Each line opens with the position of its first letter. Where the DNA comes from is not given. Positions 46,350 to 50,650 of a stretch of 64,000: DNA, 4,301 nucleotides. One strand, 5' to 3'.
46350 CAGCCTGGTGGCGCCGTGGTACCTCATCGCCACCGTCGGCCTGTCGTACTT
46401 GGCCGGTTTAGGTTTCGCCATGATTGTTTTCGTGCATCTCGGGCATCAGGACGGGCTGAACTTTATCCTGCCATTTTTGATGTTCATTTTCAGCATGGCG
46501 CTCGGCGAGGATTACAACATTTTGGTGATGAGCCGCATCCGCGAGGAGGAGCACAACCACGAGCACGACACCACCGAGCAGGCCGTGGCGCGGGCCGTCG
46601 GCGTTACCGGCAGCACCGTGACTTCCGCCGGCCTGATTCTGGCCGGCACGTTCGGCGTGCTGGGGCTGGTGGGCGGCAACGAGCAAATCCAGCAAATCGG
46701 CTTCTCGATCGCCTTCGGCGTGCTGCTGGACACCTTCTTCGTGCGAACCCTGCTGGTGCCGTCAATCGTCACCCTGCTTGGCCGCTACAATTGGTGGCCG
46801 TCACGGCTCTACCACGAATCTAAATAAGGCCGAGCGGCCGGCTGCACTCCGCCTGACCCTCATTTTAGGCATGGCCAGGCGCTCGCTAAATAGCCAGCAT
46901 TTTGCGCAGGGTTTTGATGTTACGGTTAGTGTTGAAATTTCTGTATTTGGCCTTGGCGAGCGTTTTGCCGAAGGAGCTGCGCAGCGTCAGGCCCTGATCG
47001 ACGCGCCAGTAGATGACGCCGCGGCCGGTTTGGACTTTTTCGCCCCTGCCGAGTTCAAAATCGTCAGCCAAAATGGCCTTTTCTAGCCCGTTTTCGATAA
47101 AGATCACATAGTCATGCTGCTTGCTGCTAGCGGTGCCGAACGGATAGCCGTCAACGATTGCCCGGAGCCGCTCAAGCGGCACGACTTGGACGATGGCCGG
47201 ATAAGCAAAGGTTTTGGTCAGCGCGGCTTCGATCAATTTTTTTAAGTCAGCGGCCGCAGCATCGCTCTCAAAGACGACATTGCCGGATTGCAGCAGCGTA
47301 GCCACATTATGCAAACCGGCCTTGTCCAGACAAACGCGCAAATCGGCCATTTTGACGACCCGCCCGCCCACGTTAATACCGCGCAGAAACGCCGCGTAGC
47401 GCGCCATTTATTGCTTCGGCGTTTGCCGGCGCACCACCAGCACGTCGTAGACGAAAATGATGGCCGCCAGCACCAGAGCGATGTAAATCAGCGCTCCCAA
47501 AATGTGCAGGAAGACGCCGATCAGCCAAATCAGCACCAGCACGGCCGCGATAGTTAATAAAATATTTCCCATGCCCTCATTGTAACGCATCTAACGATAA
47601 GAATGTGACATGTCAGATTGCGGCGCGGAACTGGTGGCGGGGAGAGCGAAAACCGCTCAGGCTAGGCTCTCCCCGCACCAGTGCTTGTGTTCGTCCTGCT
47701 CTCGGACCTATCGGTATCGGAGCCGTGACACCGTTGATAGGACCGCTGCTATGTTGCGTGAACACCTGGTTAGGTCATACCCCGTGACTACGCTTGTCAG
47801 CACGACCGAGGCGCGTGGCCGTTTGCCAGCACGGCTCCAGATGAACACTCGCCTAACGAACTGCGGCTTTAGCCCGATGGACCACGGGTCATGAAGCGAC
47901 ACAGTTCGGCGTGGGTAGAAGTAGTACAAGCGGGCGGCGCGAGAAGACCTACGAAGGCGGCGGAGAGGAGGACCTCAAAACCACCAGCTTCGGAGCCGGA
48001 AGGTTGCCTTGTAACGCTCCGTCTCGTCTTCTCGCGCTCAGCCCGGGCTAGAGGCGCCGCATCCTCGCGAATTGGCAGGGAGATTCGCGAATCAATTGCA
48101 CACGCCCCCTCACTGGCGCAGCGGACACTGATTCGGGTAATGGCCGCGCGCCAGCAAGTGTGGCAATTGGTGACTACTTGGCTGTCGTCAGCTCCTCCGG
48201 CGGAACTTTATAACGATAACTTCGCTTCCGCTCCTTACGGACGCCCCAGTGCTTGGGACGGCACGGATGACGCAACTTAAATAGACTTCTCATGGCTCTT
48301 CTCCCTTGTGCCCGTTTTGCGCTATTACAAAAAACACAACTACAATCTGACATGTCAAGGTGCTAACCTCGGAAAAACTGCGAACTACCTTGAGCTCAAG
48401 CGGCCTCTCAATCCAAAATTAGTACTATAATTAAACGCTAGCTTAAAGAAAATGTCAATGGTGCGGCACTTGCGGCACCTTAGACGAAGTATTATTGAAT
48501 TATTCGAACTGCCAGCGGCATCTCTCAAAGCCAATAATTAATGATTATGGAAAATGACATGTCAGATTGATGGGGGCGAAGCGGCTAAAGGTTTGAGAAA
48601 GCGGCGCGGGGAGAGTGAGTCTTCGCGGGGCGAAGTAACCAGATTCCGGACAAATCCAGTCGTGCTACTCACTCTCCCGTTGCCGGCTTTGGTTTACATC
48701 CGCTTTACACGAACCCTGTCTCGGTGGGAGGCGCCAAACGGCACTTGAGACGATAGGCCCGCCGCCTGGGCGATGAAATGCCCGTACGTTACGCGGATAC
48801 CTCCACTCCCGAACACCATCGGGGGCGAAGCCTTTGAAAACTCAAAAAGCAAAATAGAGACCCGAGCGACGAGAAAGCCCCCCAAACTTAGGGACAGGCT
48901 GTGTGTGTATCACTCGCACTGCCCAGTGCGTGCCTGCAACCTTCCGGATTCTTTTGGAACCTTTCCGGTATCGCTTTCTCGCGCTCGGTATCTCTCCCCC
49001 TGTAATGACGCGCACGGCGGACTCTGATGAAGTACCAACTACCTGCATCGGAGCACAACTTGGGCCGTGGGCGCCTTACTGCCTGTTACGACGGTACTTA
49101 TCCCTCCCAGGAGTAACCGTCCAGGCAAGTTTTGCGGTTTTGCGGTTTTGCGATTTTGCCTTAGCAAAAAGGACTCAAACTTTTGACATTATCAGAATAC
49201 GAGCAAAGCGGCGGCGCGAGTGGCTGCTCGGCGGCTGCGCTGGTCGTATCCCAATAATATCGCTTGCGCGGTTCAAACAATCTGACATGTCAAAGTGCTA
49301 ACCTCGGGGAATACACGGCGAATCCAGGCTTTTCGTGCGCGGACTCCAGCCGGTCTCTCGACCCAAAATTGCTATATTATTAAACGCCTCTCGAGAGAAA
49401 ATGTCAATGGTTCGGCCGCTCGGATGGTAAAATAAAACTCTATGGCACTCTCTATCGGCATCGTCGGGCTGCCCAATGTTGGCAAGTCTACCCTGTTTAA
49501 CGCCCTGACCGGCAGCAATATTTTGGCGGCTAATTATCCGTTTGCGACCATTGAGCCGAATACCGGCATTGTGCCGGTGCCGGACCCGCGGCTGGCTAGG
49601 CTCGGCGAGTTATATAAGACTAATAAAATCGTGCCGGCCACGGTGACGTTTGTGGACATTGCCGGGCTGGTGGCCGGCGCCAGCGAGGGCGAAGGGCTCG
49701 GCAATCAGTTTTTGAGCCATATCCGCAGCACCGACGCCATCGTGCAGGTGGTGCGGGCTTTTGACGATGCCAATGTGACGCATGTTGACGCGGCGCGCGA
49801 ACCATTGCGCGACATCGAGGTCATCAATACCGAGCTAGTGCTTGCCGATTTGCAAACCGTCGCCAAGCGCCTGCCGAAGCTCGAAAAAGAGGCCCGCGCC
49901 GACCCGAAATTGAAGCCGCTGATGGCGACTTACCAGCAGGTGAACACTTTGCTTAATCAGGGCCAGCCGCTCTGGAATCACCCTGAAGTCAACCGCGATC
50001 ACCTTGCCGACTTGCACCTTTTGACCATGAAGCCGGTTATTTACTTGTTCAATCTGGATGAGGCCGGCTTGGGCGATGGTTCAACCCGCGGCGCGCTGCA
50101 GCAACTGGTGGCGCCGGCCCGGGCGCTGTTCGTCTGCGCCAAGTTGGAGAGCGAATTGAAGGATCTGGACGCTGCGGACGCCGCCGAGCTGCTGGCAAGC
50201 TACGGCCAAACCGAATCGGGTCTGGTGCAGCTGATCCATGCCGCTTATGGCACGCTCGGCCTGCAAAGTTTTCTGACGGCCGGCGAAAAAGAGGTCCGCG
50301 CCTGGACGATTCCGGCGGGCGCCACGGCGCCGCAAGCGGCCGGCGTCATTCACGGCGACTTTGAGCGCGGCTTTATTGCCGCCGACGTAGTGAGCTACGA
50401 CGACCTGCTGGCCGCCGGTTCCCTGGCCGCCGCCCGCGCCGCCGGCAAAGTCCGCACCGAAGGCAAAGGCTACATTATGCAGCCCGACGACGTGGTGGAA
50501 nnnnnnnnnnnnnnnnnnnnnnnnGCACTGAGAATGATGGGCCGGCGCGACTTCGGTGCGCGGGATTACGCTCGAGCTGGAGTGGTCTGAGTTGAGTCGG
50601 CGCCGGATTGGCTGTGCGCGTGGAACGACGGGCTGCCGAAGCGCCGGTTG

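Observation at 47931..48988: Collinear long-range helix in both units with compensatory base changes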

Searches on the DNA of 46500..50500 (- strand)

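Call 3: search_rna_families(source=window, start=46500, end=50500, threshold=evalue, max_evalue=1, show_alignments=3)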
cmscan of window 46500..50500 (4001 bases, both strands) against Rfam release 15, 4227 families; matches with E-value up to 1: 0.
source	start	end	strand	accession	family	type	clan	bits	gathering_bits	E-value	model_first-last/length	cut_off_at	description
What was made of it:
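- On Any Rfam 15 RNA family (including OLE, GOLLD, ROOL, group I/II introns, RNase P, 6S, riboswitches): No hit at E<=1 in window 46500-50500 (call 3).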

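Call 58: build_rna_model(alignment_id=A3)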
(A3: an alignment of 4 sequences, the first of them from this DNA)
Model R1 built from alignment A3 (4 sequences, 160 columns); structure: RNAalifold consensus.
model positions 142; base pairs 36; branch points 1; effective number of sequences 1.56; information 0.589 bits per position. Calibrated on 0.2 Mb of random sequence (short: E-values are rough).
structure used (alignment columns):
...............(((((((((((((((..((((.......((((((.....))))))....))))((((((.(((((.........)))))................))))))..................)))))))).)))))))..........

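Call 59: search_with_rna_model(model_id=R1, sources=[window, L002, L003, L004, L005, L006, L007, L008, L010, L013, L014, L015, L016, L017, L018, L019, L020, L021, L022, L023, L024, L025, L026, L029, L030], max_evalue=10, make_alignment=true, show_alignments=0)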
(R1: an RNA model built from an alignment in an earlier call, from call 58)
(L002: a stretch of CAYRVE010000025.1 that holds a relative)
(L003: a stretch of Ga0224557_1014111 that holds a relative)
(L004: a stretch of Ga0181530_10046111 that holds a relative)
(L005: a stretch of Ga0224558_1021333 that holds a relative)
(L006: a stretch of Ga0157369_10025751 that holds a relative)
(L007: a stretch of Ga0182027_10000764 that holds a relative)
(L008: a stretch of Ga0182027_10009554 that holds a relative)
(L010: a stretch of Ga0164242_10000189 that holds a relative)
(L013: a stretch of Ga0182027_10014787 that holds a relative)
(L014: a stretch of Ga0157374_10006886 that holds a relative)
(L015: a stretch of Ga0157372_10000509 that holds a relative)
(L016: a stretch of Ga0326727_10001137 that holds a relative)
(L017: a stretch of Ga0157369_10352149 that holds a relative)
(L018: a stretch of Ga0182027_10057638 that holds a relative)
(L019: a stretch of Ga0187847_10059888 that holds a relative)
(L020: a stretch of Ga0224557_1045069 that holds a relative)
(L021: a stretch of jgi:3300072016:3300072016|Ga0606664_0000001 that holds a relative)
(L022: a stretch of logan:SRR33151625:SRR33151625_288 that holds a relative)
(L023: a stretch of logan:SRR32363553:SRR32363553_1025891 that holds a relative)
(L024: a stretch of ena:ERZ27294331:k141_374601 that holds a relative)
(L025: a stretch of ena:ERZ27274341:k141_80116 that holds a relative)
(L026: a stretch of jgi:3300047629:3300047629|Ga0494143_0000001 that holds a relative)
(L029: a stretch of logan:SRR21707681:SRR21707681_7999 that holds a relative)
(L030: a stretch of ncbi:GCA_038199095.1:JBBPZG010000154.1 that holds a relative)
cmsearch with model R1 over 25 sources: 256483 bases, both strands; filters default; matches with E-value up to 10: 10.
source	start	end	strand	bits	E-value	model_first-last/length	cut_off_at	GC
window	48852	48994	-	146.4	1.1e-41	1-142/142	no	0.55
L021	3437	3577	-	136.3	1.2e-38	1-142/142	no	0.52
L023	1511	1659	-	120.1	9e-34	1-142/142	no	0.52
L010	10370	10504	+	115.3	2.5e-32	1-142/142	no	0.55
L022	2411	2547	-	19.6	0.0014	1-142/142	no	0.56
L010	10365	10499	-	15.5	0.023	1-142/142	no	0.57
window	48857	48997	+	14.4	0.051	1-142/142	no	0.57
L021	2688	2815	-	14.3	0.053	1-142/142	no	0.61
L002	3492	3580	+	13.9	0.068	1-142/142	no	0.53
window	3701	3734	-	13.6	0.087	1-142/142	no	0.41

Alignment A4: 10 matches aligned to the model, 246 columns, each read 5' to 3' on its own strand. Consensus structure (alignment columns), stored with it:
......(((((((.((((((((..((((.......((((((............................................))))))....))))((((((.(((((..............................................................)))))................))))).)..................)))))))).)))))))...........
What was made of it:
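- Tried and rejected: Covariance model R1, built from the junction domain of four U2-type units, found L022 and L021a only weakly and missed U1 (call 59).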
